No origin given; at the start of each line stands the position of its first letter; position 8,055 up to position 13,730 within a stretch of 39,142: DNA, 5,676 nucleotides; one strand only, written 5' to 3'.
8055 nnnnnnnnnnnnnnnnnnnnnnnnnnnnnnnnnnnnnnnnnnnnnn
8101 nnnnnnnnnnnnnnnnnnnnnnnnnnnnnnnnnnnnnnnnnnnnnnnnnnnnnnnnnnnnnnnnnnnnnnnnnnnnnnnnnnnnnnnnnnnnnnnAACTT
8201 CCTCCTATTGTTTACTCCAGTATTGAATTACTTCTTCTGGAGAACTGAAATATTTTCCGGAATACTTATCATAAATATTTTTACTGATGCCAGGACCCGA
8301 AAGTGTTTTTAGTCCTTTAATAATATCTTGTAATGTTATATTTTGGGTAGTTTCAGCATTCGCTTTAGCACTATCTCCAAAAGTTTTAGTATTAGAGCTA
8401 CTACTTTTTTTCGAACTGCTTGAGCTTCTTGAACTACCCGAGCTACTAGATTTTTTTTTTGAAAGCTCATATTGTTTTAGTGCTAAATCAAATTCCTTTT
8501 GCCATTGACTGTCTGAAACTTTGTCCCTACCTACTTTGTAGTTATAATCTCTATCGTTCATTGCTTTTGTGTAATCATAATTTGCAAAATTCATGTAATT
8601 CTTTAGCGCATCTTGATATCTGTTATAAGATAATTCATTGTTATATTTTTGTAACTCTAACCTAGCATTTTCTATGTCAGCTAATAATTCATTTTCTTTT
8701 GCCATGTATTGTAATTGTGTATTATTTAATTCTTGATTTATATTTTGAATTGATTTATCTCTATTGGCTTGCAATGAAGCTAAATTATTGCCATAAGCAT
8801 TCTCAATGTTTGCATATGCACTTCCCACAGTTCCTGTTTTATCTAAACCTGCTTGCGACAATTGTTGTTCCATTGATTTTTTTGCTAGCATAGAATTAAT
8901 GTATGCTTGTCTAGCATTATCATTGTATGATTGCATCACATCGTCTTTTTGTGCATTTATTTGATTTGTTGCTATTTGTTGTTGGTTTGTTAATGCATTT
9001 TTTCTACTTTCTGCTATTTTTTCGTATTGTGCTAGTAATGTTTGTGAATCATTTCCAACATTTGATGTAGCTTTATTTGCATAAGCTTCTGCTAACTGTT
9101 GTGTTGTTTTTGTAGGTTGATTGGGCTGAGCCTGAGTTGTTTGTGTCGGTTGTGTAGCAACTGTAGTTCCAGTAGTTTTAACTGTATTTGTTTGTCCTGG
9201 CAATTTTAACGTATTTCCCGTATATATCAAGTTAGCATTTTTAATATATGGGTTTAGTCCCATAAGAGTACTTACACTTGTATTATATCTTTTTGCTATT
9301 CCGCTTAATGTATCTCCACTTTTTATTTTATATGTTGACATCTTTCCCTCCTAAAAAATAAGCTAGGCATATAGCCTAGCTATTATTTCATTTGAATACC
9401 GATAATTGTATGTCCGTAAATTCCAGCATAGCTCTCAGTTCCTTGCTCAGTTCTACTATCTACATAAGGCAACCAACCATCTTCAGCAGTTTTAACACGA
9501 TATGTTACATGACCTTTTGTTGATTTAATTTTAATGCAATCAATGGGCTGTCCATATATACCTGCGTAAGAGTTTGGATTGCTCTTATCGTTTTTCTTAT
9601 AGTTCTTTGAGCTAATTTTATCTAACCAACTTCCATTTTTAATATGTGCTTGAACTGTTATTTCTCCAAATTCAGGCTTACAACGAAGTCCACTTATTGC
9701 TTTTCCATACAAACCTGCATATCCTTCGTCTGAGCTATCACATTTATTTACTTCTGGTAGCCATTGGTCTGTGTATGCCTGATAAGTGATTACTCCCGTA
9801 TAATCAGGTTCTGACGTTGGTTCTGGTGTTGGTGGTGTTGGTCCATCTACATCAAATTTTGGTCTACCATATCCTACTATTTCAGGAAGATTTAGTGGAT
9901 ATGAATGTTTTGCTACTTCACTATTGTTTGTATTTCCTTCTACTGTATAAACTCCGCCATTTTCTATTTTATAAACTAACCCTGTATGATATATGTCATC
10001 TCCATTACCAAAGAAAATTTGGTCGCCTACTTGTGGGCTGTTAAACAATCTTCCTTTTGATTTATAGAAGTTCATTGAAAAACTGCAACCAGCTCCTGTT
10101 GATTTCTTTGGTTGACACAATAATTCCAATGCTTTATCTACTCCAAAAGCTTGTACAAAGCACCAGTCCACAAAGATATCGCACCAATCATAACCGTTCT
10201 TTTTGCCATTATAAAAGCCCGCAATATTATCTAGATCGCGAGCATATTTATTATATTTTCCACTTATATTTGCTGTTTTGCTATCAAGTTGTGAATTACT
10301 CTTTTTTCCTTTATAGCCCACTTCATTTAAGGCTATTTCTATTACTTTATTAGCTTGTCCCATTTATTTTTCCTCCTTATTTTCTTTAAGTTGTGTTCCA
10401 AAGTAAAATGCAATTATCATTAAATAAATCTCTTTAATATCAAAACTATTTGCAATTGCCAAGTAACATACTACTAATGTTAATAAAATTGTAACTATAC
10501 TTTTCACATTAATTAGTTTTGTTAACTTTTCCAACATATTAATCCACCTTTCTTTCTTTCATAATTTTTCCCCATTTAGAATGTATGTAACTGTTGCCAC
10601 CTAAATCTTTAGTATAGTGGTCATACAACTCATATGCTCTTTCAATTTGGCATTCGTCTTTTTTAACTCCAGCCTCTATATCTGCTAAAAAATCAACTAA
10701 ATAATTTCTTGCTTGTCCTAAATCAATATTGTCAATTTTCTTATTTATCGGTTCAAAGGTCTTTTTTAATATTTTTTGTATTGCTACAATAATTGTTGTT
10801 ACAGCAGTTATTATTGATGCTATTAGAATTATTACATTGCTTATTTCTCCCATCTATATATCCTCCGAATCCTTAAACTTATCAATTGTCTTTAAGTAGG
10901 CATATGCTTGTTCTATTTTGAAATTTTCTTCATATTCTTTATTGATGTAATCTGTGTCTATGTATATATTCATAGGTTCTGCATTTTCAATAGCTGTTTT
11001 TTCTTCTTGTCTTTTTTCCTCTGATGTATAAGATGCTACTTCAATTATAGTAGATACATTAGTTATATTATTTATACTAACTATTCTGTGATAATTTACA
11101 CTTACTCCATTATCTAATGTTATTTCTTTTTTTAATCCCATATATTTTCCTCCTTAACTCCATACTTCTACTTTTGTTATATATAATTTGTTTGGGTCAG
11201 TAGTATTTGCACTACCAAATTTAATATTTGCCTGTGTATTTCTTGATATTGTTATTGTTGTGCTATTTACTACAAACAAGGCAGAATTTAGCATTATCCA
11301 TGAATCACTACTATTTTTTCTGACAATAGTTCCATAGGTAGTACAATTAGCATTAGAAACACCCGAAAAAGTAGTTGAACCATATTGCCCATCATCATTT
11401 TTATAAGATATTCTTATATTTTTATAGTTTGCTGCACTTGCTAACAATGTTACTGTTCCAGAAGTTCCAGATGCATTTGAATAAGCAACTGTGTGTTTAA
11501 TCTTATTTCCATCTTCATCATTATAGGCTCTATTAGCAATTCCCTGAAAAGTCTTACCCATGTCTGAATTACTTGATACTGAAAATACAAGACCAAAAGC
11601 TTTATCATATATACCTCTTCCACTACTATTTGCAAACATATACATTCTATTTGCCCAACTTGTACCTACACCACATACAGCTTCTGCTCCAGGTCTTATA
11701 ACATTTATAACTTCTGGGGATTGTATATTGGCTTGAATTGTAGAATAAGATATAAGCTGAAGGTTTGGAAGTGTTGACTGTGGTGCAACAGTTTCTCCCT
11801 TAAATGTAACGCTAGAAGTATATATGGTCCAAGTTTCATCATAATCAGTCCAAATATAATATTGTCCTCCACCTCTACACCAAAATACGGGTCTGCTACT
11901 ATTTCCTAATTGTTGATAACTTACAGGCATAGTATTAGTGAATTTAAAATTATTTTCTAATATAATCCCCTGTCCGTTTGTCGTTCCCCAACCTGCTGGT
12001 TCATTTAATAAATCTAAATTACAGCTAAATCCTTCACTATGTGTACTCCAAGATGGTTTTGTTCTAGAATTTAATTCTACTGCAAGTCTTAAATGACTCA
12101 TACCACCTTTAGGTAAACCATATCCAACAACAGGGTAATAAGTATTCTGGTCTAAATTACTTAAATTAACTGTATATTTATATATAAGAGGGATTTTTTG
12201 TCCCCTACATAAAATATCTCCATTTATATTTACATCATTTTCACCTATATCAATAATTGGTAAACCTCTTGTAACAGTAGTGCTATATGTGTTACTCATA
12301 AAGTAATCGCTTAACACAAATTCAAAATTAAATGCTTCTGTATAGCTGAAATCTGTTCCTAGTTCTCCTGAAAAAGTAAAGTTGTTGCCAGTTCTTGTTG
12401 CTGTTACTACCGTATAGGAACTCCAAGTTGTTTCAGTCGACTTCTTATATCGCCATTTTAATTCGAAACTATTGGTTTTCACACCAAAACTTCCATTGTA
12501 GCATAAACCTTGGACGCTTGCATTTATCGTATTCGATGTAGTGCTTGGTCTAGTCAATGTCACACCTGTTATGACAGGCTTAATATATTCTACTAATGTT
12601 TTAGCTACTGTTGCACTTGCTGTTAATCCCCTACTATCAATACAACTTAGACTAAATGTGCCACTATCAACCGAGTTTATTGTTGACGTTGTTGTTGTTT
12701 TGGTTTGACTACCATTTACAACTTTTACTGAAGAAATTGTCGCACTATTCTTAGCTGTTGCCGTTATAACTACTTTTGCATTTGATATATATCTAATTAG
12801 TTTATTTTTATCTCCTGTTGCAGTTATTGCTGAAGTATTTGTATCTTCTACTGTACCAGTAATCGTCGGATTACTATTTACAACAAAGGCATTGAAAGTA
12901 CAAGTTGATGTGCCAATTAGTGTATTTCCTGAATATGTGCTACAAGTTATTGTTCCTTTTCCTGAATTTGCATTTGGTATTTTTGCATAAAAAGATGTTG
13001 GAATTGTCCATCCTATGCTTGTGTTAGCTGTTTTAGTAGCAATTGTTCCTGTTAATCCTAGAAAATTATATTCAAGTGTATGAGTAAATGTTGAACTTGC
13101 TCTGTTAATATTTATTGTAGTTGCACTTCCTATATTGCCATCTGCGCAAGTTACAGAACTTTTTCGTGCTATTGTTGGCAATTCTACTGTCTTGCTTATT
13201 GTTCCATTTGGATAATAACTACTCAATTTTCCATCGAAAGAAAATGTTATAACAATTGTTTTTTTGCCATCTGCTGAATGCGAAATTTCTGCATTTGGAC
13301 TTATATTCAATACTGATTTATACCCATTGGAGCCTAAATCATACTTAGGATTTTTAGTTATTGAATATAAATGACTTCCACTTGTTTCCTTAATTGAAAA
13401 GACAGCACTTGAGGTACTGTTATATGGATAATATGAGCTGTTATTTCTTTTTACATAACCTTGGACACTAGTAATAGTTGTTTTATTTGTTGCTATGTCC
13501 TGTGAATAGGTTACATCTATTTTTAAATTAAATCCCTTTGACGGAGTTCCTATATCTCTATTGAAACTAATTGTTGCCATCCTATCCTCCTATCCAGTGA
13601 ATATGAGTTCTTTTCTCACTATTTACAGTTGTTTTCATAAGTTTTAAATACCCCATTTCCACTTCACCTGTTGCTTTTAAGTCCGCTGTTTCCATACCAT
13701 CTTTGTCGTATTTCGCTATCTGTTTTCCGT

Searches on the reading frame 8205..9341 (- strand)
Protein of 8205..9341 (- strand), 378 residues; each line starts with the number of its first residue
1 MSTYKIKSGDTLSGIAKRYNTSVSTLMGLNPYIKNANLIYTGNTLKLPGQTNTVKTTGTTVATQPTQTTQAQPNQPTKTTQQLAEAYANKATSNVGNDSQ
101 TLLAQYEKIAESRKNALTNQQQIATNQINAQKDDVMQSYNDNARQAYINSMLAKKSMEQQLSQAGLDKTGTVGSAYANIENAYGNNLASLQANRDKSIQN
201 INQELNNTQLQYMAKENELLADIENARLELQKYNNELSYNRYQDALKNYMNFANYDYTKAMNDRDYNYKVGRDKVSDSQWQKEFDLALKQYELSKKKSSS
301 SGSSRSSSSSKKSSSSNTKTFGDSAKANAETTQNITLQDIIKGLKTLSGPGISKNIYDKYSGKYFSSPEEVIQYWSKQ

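Call 57: search_protein_families(library=phrogs, proteins=[window:8205-9341:-], max_evalue=0.00001)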
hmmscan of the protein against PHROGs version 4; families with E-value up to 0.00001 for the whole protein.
window:8205-9341:- (378 aa): 5 families
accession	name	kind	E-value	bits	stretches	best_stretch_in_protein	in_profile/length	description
phrog_4602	-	other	2.4e-12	48.2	1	2-128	35-160/220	transglycosylase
phrog_380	-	lysis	3.5e-09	37.1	1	3-96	185-261/309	endolysin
phrog_14642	-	lysis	7e-08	33.2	1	3-81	28-104/215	endolysin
phrog_291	-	lysis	8.6e-08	32.3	1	2-54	430-481/509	endolysin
phrog_2742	-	lysis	2.4e-06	28.2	1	2-53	266-316/318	endolysin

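Call 106: search_protein_families(library=pfam, proteins=[window:8205-9341:-], max_evalue=0.001)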
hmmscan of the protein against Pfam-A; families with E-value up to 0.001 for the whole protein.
window:8205-9341:- (378 aa): 1 family
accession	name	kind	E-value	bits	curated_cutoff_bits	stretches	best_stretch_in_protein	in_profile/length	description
PF01476.26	LysM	-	5.7e-13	49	20.9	1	4-48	1-43/43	LysM domain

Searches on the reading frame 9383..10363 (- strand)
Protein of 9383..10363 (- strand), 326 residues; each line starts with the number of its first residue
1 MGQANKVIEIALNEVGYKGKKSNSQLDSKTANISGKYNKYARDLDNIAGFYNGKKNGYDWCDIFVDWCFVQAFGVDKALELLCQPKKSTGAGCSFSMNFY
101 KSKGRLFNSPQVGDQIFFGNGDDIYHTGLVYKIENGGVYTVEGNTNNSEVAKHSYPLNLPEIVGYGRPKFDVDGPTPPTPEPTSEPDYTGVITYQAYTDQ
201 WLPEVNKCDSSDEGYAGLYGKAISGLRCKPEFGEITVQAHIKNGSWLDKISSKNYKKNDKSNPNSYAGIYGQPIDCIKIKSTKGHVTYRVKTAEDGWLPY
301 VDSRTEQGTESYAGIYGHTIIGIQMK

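Call 57: search_protein_families(library=phrogs, proteins=[window:9383-10363:-], max_evalue=0.00001)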
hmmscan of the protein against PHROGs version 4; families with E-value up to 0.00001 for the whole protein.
window:9383-10363:- (326 aa): 6 families
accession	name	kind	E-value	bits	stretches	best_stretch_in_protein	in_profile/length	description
phrog_9589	-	lysis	4e-28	100.1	1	3-171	3-158/281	endolysin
phrog_38078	-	unknown function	3.7e-19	70.2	1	5-169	35-208/423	-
phrog_22474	-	lysis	5.5e-16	59.7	1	236-325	177-261/324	endolysin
phrog_3393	-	lysis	8.4e-16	59.6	1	236-325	202-286/342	endolysin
phrog_21357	-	lysis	4.5e-10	40.3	1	4-149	4-132/225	endolysin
phrog_21825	-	lysis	6.9e-07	30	1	35-147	24-135/289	endolysin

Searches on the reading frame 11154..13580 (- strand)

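Call 57: search_protein_families(library=phrogs, proteins=[window:11154-13580:-], max_evalue=0.00001)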
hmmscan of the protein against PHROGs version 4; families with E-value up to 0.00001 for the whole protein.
window:11154-13580:- (808 aa): 2 families
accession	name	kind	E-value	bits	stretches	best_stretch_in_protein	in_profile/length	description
phrog_372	-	tail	6.8e-78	264.1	1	2-448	3-452/743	tail protein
phrog_18627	-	tail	5.1e-29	102.5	1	15-294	10-288/317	tail protein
